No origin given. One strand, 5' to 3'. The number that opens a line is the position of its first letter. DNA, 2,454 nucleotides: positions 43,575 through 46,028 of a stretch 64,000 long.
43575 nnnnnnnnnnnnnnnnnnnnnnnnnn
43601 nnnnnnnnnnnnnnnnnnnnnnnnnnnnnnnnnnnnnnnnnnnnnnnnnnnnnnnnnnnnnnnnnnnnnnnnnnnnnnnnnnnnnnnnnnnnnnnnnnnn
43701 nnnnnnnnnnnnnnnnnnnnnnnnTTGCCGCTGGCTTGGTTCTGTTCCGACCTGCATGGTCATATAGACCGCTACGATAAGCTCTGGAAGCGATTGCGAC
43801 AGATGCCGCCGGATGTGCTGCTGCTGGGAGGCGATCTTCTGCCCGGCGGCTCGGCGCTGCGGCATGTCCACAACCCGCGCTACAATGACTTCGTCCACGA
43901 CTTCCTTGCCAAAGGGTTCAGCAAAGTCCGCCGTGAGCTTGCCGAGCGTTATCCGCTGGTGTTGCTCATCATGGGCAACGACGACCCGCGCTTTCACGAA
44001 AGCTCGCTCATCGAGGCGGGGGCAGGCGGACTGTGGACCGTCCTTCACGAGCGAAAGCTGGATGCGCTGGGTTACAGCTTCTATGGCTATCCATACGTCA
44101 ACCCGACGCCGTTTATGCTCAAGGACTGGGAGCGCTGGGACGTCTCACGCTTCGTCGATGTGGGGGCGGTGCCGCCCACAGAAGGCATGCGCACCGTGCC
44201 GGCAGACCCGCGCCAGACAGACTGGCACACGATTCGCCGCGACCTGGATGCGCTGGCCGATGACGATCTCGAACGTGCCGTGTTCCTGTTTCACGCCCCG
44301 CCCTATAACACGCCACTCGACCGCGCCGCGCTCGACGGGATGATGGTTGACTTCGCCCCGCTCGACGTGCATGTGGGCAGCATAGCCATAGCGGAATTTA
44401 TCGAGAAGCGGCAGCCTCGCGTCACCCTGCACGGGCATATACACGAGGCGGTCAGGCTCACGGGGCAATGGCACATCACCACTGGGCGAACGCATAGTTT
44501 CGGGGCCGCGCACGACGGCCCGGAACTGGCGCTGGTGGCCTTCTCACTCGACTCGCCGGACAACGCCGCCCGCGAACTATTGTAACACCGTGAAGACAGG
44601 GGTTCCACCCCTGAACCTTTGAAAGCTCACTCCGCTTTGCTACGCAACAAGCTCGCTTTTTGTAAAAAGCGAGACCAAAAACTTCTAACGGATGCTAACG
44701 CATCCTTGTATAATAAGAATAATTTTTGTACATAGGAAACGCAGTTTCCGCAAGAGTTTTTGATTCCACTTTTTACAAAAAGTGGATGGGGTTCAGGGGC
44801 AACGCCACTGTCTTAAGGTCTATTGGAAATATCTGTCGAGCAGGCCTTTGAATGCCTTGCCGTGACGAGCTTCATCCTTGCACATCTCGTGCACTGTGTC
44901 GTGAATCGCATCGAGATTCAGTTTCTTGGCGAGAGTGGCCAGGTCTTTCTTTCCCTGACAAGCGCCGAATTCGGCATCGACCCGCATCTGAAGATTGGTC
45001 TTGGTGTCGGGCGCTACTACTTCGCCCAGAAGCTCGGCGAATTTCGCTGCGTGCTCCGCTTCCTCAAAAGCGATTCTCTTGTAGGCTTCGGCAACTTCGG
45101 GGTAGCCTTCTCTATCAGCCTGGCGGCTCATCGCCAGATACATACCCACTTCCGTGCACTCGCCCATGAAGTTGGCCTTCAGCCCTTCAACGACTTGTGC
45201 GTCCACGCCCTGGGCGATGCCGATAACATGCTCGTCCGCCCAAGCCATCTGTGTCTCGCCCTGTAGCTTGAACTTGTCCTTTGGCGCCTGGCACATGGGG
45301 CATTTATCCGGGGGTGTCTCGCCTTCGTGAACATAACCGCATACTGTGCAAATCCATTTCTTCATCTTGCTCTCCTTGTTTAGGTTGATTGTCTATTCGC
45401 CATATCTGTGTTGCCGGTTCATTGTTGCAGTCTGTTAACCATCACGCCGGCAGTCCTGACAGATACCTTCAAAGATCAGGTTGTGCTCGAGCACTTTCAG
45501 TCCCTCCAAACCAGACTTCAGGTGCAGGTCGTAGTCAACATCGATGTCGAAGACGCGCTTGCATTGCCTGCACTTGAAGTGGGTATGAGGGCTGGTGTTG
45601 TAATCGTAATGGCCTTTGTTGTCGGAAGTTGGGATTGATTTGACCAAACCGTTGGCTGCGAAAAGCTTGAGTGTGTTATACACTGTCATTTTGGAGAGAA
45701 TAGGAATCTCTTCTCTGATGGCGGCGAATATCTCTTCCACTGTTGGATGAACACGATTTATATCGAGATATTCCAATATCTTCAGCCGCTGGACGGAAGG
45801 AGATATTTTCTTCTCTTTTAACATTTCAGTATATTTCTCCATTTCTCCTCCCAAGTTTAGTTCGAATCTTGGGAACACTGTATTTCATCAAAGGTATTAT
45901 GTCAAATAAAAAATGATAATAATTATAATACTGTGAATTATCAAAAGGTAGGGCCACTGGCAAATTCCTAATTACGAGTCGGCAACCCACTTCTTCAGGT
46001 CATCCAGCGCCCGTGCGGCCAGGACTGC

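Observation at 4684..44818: Modular hairpin-mosaic repeat family occupying at least nine intergenic spacers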

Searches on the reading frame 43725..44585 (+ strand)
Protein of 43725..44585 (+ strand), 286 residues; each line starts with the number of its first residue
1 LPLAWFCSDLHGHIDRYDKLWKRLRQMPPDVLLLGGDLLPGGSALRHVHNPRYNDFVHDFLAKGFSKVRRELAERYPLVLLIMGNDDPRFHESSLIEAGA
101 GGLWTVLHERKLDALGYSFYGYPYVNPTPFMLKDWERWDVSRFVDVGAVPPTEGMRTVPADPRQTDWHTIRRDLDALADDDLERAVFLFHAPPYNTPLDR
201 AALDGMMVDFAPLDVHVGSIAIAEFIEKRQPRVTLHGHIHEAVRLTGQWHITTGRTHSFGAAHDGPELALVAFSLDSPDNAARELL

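Call 10: search_protein_families(library=pfam, proteins=[window:43725-44585:+])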
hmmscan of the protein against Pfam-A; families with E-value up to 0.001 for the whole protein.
window:43725-44585:+ (286 aa): 1 family
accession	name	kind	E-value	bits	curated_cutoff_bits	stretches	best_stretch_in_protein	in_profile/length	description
PF00149.33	Metallophos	-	1.5e-12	48.8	21.5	1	5-241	4-190/191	Calcineurin-like phosphoesterase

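Call 11: find_encoding_contigs(protein=window:43725-44585:+, flank=10000, max_places=10)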
Protein window:43725-44585:+ (286 aa): no gene with exactly this product is on record in the collection.

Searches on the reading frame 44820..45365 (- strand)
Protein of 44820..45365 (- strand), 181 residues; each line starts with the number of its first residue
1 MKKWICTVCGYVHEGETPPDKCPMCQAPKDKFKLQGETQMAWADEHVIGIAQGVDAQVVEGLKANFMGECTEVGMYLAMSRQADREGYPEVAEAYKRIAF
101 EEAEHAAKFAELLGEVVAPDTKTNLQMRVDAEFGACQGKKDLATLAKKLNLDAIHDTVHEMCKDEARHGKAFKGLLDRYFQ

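Call 20: search_protein_families(library=pfam, proteins=[window:44820-45365:-])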
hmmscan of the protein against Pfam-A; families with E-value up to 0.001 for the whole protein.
window:44820-45365:- (181 aa): 3 families
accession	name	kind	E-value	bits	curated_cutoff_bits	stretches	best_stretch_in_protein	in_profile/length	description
PF21349.2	RUBY_RBDX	-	1.4e-16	60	26.5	1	4-33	1-30/30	Rubrerythrin, rubredoxin-like domain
PF02915.23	Rubrerythrin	-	4e-15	56.8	22.8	1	61-175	2-136/137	Rubrerythrin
PF00210.30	Ferritin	-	8.6e-05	22.9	24.5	1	75-118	17-60/142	Ferritin-like domain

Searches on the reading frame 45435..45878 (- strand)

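Call 20: search_protein_families(library=pfam, proteins=[window:45435-45878:-])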
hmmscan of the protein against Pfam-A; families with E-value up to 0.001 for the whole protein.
window:45435-45878:- (147 aa): 1 family
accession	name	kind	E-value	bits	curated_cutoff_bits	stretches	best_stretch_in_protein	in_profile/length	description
PF01475.25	FUR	-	6.4e-23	81.6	23.1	1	28-134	7-118/121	Ferric uptake regulator family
